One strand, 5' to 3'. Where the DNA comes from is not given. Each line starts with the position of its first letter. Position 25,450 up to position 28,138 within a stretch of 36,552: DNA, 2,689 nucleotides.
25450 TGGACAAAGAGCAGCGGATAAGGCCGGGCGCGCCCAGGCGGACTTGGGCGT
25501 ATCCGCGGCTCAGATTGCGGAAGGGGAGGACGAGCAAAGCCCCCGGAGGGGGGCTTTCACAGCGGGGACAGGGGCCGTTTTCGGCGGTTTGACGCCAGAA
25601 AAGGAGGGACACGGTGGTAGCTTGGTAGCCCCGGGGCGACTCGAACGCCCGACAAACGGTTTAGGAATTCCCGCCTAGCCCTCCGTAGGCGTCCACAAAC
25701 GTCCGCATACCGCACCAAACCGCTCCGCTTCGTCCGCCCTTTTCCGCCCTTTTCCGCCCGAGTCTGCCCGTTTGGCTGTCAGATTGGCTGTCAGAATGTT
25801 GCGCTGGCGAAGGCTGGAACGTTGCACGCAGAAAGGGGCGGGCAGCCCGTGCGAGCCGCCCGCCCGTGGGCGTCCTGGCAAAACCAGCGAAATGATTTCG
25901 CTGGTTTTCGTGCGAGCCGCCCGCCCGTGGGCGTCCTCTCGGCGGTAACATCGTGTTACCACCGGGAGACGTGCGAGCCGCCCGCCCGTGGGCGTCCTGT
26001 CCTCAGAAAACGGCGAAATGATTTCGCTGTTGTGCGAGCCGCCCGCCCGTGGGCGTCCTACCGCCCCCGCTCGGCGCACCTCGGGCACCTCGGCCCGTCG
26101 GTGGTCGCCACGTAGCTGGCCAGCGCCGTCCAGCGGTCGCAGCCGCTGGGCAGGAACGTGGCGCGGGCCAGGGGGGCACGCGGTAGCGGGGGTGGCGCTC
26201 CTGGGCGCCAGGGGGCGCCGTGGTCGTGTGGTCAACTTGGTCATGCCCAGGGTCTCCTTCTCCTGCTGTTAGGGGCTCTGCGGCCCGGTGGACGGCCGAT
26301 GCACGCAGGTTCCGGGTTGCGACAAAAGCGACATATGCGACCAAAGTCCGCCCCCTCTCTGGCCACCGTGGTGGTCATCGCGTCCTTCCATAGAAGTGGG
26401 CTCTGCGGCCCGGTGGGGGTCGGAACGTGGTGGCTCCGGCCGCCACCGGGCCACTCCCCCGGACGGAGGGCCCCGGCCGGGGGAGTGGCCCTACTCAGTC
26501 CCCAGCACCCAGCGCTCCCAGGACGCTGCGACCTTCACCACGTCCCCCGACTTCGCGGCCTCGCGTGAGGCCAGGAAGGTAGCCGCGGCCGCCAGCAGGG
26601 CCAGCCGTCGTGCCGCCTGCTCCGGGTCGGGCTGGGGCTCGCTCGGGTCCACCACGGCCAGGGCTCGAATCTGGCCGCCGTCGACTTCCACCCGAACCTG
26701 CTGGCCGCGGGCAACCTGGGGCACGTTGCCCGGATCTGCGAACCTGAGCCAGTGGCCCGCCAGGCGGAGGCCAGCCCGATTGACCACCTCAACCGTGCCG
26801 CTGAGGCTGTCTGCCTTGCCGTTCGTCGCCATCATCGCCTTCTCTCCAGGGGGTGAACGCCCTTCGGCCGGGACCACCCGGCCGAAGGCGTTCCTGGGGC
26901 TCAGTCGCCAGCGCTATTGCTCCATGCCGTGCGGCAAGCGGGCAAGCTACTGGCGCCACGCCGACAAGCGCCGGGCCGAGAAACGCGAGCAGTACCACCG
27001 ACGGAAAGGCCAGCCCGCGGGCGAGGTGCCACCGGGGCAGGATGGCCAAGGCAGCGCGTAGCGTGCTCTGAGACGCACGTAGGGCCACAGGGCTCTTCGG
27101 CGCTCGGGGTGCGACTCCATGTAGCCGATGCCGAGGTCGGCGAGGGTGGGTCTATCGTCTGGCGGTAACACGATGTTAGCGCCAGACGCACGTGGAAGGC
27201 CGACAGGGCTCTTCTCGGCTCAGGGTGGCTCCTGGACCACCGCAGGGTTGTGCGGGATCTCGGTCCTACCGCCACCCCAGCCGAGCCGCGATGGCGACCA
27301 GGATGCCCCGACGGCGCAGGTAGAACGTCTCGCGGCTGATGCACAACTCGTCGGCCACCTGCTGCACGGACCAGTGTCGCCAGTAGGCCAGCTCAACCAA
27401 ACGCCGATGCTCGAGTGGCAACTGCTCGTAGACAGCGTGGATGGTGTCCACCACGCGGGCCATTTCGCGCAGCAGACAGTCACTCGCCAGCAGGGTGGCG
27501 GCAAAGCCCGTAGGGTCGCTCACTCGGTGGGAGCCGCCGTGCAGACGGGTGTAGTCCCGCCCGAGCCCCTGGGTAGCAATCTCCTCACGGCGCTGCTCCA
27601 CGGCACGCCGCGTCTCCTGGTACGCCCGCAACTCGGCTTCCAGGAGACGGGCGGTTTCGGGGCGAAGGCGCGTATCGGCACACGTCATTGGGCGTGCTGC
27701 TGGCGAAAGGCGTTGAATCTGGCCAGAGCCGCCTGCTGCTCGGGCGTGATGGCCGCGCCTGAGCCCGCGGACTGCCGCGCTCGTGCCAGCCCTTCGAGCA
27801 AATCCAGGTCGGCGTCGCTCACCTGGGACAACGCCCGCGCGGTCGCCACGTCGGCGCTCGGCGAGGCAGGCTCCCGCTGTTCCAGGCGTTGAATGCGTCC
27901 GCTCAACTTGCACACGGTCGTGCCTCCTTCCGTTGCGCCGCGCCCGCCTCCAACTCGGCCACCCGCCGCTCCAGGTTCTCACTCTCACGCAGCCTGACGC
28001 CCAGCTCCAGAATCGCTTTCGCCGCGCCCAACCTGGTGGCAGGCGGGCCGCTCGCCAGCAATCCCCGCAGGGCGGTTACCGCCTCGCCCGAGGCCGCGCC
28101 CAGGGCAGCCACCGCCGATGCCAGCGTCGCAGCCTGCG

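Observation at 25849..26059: CRISPR-format array whose 'spacers' are all hairpin palindromes, carried by a cas-less integrative element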

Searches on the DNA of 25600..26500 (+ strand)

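Call 35: search_dna_similar(query=window:25840-26070:+, collection=plasmids, mode=distant, max_evalue=10, max_rows=25)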
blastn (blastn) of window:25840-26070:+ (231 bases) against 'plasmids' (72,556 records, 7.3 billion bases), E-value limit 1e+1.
Records with a match: 131; places in all: 132; records where one place covers at least 80% of the query: 0.
Best place of each record, by identity: >=99% 2; 90-95% 117; 80-90% 12.
By first word of the organism name: Klebsiella 69; Enterobacter 18; Escherichia 16; Citrobacter 5; Streptomyces 3; Ralstonia 3; Salmonella 3; Raoultella 3; Roseomonas 2; Halobaculum 2; and 7 more.
By predicted mobility (MOB-suite, as given by PLSDB): conjugative 61; non-mobilizable 45; mobilizable 25.
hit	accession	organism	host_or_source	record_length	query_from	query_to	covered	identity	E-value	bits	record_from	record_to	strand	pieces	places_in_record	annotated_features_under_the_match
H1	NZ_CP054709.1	Halarchaeum sp. CBA1220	solar salt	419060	12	219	43%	92.0%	8e+0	150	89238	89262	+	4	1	fba: class II fructose-bisphosphate aldolase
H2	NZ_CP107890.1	Streptomyces sp. NBC_00470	-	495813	13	215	35%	100.0%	8e+0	150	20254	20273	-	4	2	hypothetical protein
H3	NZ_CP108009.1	Streptomyces sp. NBC_00334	-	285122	13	163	29%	86.1%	2e+0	78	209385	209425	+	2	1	AMP-binding protein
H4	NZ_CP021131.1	Meiothermus taiwanensis WR-220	-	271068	124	167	19%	81.8%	7e-1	42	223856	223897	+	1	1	acyltransferase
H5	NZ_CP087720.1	Roseomonas sp. OT10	single cell,human skin swab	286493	60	98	17%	82.5%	8e+0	38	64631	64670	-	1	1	nickel/cobalt efflux transporter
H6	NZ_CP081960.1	Halobaculum magnesiiphilum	cell culture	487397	121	157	16%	83.8%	8e+0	37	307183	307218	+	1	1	hypothetical protein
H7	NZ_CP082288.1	Halobaculum roseum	cell culture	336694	121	157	16%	83.8%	8e+0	37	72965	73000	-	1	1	carboxypeptidase regulatory-like domain-containing protein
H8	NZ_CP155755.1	Sphingomonas parapaucimobilis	Chinese cabbage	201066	4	40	16%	83.8%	8e+0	37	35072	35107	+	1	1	crtY: lycopene beta-cyclase CrtY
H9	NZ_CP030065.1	Halorubrum sp. PV6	salt water,water sample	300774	122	155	15%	85.7%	8e+0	38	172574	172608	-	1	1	hypothetical protein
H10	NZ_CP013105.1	Paraburkholderia caribensis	-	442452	173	204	14%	87.5%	8e+0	37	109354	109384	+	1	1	transporter substrate-binding domain-containing protein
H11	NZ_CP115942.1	Ralstonia syzygii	Musa sp.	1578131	1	33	14%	84.8%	8e+0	38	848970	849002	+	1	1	none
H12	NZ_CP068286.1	Ralstonia syzygii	Musa balbisiana cultivar Kepok,banana ...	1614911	1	33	14%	84.8%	8e+0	38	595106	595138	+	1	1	record has no annotation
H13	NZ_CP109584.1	Streptomyces uncialis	-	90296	77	106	13%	86.7%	8e+0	37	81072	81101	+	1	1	helix-turn-helix domain-containing protein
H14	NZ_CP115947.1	Ralstonia solanacearum MolK2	Musa sp.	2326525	1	27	12%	89.7%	8e+0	37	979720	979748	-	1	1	record has no annotation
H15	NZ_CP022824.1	Klebsiella quasivariicola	Homo sapiens,wound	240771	188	212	11%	92.0%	8e+0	37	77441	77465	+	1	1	zinc metalloprotease HtpX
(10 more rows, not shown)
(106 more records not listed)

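Call 36: search_dna_similar(query=window:25840-26070:+, collection=phages, mode=distant, max_evalue=10, max_rows=25)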
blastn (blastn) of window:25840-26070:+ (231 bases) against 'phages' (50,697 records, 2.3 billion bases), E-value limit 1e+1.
Records with a match: 9; places in all: 9; records where one place covers at least 80% of the query: 0.
Best place of each record, by identity: >=99% 5; 90-95% 4.
By first word of the organism name: Aeromonas 5; Gordonia 3; Arthrobacter 1.
By host as written in the record: Aeromonas salmonicida 5; Gordonia terrae 3612 3; Arthrobacter globiformis NRRL B-2979 1.
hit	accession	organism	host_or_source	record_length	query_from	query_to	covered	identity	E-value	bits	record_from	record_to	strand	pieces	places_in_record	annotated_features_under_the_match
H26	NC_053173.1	Gordonia phage Toast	Gordonia terrae 3612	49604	186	209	10%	91.7%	9e+0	36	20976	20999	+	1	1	24: hypothetical protein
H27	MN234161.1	Gordonia phage Toast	Gordonia terrae 3612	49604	186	209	10%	91.7%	9e+0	36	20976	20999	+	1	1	24: hypothetical protein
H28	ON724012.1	Gordonia phage PCoral7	Gordonia terrae 3612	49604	186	209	10%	91.7%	9e+0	36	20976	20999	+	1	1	24: membrane protein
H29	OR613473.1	Arthrobacter phage AbbyDaisy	Arthrobacter globiformis NRRL B-2979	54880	140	163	10%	91.7%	9e+0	36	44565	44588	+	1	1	80: DNA polymerase III sliding clamp beta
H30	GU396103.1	Aeromonas phage PX29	Aeromonas salmonicida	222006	44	62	8%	100.0%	9e+0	36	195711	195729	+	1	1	59: gp59 loader of gp41 DNA helicase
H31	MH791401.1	Aeromonas phage AsFcp_2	Aeromonas salmonicida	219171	44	62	8%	100.0%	9e+0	36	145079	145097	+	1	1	loader of DNA helicase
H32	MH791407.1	Aeromonas phage AsFcp_4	Aeromonas salmonicida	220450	44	62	8%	100.0%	9e+0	36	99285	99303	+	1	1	loader of DNA helicase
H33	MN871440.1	Aeromonas phage AsFcp_1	Aeromonas salmonicida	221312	44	62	8%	100.0%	9e+0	36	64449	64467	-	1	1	record has no annotation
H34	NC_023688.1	Aeromonas phage PX29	Aeromonas salmonicida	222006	44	62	8%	100.0%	9e+0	36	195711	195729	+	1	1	59: gp59 loader of gp41 DNA helicase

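Call 66: search_rna_families(source=window, start=25600, end=26500, threshold=evalue, max_evalue=10, show_alignments=3)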
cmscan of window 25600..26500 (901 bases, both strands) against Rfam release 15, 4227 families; matches with E-value up to 10: 18.
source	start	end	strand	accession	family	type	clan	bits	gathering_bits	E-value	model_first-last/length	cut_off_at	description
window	26447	26492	-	RF03844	mir-3190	Gene; miRNA;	-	24.2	81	0.2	1-77/77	no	mir-3190 microRNA precursor family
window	26447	26492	+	RF03844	mir-3190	Gene; miRNA;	-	23.4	81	0.3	1-77/77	no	mir-3190 microRNA precursor family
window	25640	25738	-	RF02958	drum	Gene; sRNA;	-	22.3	43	0.1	1-112/112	no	drum RNA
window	25840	25908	-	RF01529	CC3552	Gene; sRNA;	-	22.1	50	0.34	1-106/106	no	Cauldobacter sRNA CC3552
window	25833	25973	+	RF00261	IRES_L-myc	Cis-reg; IRES;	-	20.6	60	0.098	1-221/221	no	L-myc internal ribosome entry site (IRES)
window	25885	26029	+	RF00926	MIR1151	Gene; miRNA;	-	20.3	90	2.9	1-110/110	no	MIR1151 microRNA precursor family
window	25909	25988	-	RF04104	MIR918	Gene; miRNA;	-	19.1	268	0.76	1-265/265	no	MIR918 microRNA precursor family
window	25842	25967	-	RF02809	RsmW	Gene; sRNA;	CL00106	18.8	52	1.1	1-124/124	no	RsmW RNA family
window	26447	26492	+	RF00883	MIR820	Gene; miRNA;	-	18.4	196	2.2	1-191/191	no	MIR820 microRNA precursor family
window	25861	25930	+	RF00823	lsy-6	Gene; miRNA;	-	18.1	60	0.76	1-74/74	no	lsy-6 microRNA precursor family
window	26402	26487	-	RF02500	Atu_C6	Gene; sRNA;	-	18.1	60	5.7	1-113/113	no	EcpR1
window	26104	26164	+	RF03844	mir-3190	Gene; miRNA;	-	17.6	81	6.6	1-77/77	no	mir-3190 microRNA precursor family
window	26104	26164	-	RF03844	mir-3190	Gene; miRNA;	-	16.9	81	9.5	1-77/77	no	mir-3190 microRNA precursor family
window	26182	26225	+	RF01684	mascRNA-menRNA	Gene;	-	16.2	42.5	2.9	1-56/56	no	MALAT1-associated small cytoplasmic RNA/MEN beta RNA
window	25836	25959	-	RF02137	HOXA11-AS1_1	Gene; lncRNA;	-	14.4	50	6.7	1-96/96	no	HOXA11 antisense RNA 1 conserved region 1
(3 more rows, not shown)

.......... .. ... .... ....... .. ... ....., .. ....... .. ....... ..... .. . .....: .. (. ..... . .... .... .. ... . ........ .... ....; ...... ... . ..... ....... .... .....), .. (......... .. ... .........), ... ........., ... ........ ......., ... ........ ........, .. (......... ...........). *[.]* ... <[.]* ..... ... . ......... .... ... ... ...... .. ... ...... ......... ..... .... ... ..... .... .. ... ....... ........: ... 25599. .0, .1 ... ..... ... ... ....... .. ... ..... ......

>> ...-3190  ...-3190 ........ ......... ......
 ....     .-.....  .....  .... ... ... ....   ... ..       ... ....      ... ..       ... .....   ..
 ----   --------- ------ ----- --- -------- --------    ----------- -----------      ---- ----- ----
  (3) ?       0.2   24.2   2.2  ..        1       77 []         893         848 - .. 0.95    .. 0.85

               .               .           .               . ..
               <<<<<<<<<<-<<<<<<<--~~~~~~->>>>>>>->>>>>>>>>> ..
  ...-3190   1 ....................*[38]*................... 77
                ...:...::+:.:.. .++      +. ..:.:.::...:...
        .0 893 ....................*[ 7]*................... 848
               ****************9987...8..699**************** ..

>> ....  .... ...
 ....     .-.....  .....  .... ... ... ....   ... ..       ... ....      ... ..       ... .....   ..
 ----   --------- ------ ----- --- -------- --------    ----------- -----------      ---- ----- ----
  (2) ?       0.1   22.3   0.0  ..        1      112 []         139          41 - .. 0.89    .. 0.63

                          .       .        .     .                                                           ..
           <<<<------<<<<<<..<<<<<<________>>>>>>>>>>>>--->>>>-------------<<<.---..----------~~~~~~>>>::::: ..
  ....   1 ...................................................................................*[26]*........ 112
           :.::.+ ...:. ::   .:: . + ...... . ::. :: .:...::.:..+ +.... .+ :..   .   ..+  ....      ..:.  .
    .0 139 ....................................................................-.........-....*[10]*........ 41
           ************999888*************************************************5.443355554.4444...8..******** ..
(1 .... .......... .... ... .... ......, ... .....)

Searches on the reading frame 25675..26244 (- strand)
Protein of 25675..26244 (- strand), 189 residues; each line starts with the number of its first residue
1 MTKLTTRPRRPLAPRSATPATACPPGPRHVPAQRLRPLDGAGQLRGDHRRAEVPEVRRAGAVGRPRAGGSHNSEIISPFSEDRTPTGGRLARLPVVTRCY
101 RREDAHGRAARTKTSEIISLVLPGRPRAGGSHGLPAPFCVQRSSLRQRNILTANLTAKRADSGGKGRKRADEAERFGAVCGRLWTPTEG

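Call 98: list_cluster_members(proteins=[window:26244-26378:-, window:25675-26244:-, window:25822-26115:+, window:26003-26344:-, window:26158-26568:+, window:25988-26272:+, window:25661-25951:-, window:26947-27171:-, window:26901-27344:-])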
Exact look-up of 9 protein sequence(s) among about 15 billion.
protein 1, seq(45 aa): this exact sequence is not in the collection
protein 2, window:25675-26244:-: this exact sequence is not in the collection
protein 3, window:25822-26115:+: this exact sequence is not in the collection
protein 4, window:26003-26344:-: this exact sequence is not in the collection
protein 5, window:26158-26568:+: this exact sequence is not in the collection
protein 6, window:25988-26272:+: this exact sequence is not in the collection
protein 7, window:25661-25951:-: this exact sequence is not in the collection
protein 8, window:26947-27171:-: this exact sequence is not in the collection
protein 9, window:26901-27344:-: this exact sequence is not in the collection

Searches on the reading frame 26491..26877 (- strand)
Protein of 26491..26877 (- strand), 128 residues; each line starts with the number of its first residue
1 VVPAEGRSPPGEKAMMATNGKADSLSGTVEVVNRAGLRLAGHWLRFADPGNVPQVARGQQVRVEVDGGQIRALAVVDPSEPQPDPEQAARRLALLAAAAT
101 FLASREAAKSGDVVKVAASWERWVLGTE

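Call 12: search_protein_families(library=pfam, proteins=[window:26491-26877:-], max_evalue=0.01)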
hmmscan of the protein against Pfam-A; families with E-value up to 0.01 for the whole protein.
window:26491-26877:- (128 aa): 0 families

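Call 37: find_homologous_proteins(query=window:26491-26877:-, max_evalue=0.001)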
Query window:26491-26877:- (128 aa): 3 proteins with E <= 0.001 among 284 candidates.
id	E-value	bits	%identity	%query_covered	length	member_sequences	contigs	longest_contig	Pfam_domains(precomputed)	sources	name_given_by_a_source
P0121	5.3e-61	222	93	89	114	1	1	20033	-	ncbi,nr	ncbi:MAG: hypothetical protein HY690_03900 [Chloroflexi bacterium]|nr:hypothetical protein [Chlorofl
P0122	4.7e-42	161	73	88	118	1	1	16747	-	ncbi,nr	ncbi:MAG: hypothetical protein HY690_05210 [Chloroflexi bacterium]|nr:hypothetical protein [Chlorofl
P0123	2.0e-37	146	96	60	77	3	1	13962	-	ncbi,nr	ncbi:MAG: hypothetical protein HY690_00605, partial [Chloroflexi bacterium]|nr:hypothetical protein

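Call 38: find_encoding_contigs(protein=P0121, flank=10000, max_places=3)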
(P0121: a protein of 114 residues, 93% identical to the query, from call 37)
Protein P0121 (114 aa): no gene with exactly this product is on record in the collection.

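Call 39: find_encoding_contigs(protein=P0122, flank=10000, max_places=3)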
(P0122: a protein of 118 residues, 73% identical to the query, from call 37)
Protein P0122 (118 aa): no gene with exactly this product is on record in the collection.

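Call 40: find_encoding_contigs(protein=P0123, flank=10000, max_places=3)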
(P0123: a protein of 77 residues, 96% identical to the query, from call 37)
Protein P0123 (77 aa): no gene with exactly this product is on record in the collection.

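Call 42: find_related_loci(query=A2, collection=genome_contigs, flank=10000)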
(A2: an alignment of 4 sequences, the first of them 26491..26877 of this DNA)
Query A2 (128 aa) in genome_contigs; peptide patterns used: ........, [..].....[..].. (x = any residue, [..] = any of these).
290 stretches matched a pattern, but none encodes a relative of the query by tblastn (E <= 1e-3).

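Call 43: list_cluster_members(proteins=[P0121, P0122, P0123, P0002, window:26491-26877:-])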
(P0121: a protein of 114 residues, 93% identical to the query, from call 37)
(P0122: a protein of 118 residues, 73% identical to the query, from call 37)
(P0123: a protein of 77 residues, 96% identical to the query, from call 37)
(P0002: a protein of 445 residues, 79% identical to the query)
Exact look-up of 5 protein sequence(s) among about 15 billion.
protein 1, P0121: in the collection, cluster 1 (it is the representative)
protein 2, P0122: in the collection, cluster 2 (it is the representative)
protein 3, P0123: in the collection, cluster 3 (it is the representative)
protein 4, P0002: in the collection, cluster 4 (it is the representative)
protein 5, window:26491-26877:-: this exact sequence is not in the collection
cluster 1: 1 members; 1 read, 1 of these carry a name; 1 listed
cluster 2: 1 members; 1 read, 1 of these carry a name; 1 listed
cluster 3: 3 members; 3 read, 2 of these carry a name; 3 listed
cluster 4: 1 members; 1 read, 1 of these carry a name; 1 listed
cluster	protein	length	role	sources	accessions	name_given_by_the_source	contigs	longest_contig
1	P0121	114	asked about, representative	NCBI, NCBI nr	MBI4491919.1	MAG: hypothetical protein HY690_03900 [Chloroflexi bacterium] | hypothetical protein [Chloroflexota bacterium]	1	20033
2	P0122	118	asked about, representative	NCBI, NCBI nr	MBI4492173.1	MAG: hypothetical protein HY690_05210 [Chloroflexi bacterium] | hypothetical protein [Chloroflexota bacterium]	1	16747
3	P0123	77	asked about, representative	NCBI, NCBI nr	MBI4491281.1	MAG: hypothetical protein HY690_00605, partial [Chloroflexi bacterium] | hypothetical protein [Chloroflexota bacterium]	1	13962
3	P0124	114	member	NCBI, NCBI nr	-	-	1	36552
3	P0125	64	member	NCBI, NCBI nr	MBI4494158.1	MAG: hypothetical protein HY690_15325, partial [Chloroflexi bacterium] | hypothetical protein [Chloroflexota bacterium]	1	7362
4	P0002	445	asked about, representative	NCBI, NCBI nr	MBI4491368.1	MAG: AAA family ATPase [Chloroflexi bacterium] | AAA family ATPase [Chloroflexota bacterium]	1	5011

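Call 48: search_protein_families(library=phrogs, proteins=[window:26491-26877:-], max_evalue=0.01)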
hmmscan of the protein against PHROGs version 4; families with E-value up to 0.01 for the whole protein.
window:26491-26877:- (128 aa): 0 families

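Call 86: search_protein_families(library=padloc, proteins=[window:26491-26877:-], max_evalue=0.01)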
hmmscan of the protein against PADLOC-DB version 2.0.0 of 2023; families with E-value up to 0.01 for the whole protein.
window:26491-26877:- (128 aa): 0 families

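Call 87: search_protein_families(library=ncbifam, proteins=[window:26491-26877:-], max_evalue=0.01)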
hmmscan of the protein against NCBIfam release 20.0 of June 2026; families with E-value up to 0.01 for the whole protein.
window:26491-26877:- (128 aa): 0 families

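Call 92: predict_structure(alignment_id=A2)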
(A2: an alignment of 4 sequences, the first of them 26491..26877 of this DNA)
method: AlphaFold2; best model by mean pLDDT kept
length: 128 residues; sequences in the alignment: 4
mean_pLDDT: 45.1   pTM: 0.30
mean pLDDT of the five models: 45.1, 38.9, 38.1, 37.9, 36.1
residues with pLDDT >= 90: 0; 70-90: 0; 50-70: 39; < 50: 89
segments of 3 or more residues with pLDDT < 50: 1-26, 41-83, 85-90, 118-128
pLDDT, mean of each block of 10 residues (from residue 1): 40 33 46 55 42 39 39 41 47 55 61 52 32
secondary structure, 60 per line:
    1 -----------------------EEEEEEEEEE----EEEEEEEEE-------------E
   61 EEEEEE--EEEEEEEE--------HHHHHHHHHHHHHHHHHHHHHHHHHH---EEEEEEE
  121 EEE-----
elements in order: E24-33 E38-46 E60-66 E69-76 H85-110 E114-123

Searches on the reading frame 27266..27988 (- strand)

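Call 12: search_protein_families(library=pfam, proteins=[window:27266-27988:-], max_evalue=0.01)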
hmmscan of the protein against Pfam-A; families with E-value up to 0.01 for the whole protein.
window:27266-27988:- (240 aa): 3 families
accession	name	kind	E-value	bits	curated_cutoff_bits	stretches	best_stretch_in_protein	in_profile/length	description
PF04545.22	Sigma70_r4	-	0.00037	20.4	24.1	1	189-221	4-36/50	Sigma-70, region 4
PF08281.18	Sigma70_r4_2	-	0.0056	16.7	25.7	0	183-221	4-42/54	Sigma-70, region 4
PF13384.12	HTH_23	-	0.0065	16.7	24.6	0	201-225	13-37/50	Homeodomain-like domain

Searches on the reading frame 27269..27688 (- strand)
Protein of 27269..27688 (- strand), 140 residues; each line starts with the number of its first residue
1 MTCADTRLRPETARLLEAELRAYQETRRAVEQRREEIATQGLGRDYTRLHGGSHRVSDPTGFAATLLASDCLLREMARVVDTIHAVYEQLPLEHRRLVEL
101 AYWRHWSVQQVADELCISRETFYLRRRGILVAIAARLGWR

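Call 48: search_protein_families(library=phrogs, proteins=[window:27269-27688:-], max_evalue=0.01)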
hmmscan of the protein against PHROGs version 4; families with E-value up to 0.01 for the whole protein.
seq(140 aa): 2 families
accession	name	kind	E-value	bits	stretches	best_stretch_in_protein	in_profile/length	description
phrog_36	-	transcription regulation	8.1e-15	56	1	5-140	45-190/220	transcriptional regulator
phrog_248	-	transcription regulation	3.6e-09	37.9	1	11-138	20-138/161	transcriptional activator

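Call 86: search_protein_families(library=padloc, proteins=[window:27269-27688:-], max_evalue=0.01)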
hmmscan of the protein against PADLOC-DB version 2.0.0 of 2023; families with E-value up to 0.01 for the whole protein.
seq(140 aa): 0 families

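Call 87: search_protein_families(library=ncbifam, proteins=[window:27269-27688:-], max_evalue=0.01)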
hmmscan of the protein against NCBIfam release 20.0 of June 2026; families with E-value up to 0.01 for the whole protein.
seq(140 aa): 8 families
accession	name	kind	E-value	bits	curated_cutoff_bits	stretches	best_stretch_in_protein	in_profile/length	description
TIGR01636.1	phage_rinA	subfamily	5.3e-13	49.3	31.9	1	8-138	1-133/134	phage transcriptional regulator, RinA family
TIGR02937.1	sigma70-ECF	superfamily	2.5e-05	24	42.9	1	80-122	108-150/165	sigma-70 family RNA polymerase sigma factor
NF007227.0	PRK09645.1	subfamily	5.5e-05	23.1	202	1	83-122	116-155/177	sigma-70 family RNA polymerase sigma factor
NF009172.0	PRK12519.1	subfamily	0.00032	20.3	222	1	78-130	130-182/194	RNA polymerase sigma factor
NF009168.0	PRK12515.1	subfamily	0.00063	19.3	236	1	78-122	120-164/189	RNA polymerase sigma factor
NF008890.0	PRK11924.1-3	equivalog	0.00089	18.7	284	1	78-127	142-191/205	RNA polymerase sigma factor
TIGR02985.1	Sig70_bacteroi1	subfamily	0.0042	17.3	126.4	1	81-121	106-146/162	RNA polymerase sigma-70 factor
TIGR02983.1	SigE-fam_strep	subfamily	0.0068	16.3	141.55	1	81-121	102-142/162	SigE family RNA polymerase sigma factor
